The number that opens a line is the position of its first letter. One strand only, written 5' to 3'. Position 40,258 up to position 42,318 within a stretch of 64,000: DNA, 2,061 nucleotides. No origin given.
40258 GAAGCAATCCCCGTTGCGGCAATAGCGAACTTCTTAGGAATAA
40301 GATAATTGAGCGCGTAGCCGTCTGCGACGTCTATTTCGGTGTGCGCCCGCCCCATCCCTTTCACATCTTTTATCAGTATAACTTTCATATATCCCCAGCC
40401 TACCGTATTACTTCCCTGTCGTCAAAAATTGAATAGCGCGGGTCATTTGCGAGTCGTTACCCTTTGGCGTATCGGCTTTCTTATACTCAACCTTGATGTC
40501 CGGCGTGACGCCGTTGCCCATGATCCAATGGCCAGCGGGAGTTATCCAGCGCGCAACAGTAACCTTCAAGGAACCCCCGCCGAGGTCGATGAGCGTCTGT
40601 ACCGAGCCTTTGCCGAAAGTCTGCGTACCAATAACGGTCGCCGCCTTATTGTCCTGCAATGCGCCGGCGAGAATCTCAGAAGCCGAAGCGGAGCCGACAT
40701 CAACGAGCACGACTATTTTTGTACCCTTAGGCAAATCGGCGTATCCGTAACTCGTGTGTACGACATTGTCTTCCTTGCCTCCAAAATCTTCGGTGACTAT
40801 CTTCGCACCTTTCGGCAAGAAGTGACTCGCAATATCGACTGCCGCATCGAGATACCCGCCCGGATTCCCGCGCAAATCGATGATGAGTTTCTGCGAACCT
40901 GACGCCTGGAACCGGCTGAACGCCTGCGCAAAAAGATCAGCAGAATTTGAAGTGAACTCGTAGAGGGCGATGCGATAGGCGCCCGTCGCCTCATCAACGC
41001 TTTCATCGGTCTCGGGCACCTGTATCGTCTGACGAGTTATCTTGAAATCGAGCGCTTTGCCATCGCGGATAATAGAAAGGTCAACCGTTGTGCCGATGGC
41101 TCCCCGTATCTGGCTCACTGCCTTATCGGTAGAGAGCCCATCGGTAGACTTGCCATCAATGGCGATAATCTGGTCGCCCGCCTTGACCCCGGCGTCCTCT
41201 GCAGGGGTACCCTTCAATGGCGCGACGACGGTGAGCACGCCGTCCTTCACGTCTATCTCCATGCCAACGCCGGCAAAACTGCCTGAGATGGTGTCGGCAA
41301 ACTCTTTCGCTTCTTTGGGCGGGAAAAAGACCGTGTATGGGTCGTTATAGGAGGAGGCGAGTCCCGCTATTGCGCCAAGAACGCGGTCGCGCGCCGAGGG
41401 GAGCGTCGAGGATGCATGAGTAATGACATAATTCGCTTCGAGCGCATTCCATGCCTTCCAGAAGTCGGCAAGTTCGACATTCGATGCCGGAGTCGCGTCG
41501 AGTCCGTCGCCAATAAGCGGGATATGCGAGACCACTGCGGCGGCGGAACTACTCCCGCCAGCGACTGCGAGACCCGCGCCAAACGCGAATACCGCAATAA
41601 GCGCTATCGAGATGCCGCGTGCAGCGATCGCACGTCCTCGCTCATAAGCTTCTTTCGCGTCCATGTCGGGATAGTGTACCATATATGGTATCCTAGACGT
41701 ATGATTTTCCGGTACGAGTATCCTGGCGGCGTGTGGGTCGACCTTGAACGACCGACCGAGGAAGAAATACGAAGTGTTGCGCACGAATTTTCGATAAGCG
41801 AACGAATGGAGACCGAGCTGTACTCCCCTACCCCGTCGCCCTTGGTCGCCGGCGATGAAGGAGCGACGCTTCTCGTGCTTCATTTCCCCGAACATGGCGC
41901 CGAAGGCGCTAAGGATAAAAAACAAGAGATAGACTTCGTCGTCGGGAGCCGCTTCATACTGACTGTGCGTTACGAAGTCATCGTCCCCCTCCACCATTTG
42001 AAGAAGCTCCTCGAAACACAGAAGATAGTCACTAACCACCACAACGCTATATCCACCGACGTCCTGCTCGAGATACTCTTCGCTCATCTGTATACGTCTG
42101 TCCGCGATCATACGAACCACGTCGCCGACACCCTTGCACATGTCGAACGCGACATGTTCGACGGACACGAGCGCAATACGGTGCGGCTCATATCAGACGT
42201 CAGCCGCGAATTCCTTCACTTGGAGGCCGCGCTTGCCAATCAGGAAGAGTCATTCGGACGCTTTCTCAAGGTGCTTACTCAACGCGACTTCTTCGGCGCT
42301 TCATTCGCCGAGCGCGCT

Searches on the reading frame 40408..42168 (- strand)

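Call 96: search_protein_families(library=pfam, proteins=[window:40408-42168:-], max_evalue=0.00001)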
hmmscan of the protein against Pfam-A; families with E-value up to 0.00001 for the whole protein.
window:40408-42168:- (586 aa): 4 families
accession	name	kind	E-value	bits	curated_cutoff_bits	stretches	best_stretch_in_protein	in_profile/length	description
PF03572.23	Peptidase_S41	-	3e-48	164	24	1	400-560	5-165/165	Peptidase family S41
PF13180.12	PDZ_2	-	2.7e-11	44.1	27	1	301-377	3-78/80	PDZ domain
PF17820.7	PDZ_6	-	6.9e-11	42.2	27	1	314-368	2-54/54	PDZ domain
PF00595.29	PDZ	-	1.3e-09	38.7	23.2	1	300-366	11-80/81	PDZ domain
